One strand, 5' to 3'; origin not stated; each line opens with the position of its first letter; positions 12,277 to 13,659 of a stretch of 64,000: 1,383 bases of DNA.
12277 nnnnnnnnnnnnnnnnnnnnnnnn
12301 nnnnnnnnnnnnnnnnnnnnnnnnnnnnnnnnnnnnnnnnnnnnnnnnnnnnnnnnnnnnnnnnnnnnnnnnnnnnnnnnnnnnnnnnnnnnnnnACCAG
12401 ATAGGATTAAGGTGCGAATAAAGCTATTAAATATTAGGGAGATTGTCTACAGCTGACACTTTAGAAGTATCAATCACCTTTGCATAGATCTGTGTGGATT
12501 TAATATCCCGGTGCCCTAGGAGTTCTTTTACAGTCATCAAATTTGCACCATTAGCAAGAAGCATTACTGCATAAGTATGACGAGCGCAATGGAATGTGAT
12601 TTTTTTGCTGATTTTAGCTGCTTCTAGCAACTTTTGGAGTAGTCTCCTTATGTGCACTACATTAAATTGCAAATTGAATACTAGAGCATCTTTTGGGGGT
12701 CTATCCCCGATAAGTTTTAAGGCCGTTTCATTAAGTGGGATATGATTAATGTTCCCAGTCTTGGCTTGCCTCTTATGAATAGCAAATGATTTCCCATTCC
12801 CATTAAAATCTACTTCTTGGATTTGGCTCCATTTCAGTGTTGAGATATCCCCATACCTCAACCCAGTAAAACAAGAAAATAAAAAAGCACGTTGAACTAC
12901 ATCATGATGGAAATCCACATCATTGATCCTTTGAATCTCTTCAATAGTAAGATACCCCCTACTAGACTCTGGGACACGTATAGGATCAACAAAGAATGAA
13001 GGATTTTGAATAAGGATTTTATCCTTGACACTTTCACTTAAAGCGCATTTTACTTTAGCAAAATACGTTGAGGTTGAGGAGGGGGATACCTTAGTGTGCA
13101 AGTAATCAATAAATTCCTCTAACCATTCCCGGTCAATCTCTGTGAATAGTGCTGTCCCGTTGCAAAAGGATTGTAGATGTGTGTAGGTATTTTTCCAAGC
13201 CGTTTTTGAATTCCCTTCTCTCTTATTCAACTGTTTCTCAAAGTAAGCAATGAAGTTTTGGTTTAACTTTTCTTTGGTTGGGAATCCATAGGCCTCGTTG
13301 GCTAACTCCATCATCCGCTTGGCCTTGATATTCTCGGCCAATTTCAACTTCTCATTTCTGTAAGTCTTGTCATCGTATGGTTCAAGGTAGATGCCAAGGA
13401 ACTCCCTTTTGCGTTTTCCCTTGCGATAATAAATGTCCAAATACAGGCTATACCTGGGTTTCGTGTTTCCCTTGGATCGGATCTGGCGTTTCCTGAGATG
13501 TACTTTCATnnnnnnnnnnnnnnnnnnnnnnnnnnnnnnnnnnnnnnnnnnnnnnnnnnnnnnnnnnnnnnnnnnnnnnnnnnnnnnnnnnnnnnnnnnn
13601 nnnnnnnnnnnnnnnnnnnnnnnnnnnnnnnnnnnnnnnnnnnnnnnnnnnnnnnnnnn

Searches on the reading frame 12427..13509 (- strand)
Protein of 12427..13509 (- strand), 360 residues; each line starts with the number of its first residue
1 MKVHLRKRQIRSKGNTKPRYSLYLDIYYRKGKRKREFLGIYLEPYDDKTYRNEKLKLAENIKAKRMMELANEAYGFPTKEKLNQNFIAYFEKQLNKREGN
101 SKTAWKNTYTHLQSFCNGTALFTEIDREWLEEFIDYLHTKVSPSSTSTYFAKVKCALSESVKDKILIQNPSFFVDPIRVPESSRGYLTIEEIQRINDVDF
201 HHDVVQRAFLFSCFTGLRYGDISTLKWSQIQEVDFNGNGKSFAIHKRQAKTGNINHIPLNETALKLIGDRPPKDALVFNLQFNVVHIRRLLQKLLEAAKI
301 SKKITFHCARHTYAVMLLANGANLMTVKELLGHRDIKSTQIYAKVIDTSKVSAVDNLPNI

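Call 40: search_protein_families(library=pfam, proteins=[window:12427-13509:-], max_evalue=0.001)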
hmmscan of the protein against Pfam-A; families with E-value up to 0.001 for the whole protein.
window:12427-13509:- (360 aa): 3 families
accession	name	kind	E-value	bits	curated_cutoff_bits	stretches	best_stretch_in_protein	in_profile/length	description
PF00589.27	Phage_integrase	-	1.6e-21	77.2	27.1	1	187-345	3-168/172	Phage integrase family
PF13102.12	Phage_int_SAM_5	-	5.5e-17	62.4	22.3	1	85-170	1-92/98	Phage integrase SAM-like domain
PF17293.8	Arm-DNA-bind_5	-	6.4e-09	36.7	22.6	1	3-67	1-67/87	Arm DNA-binding domain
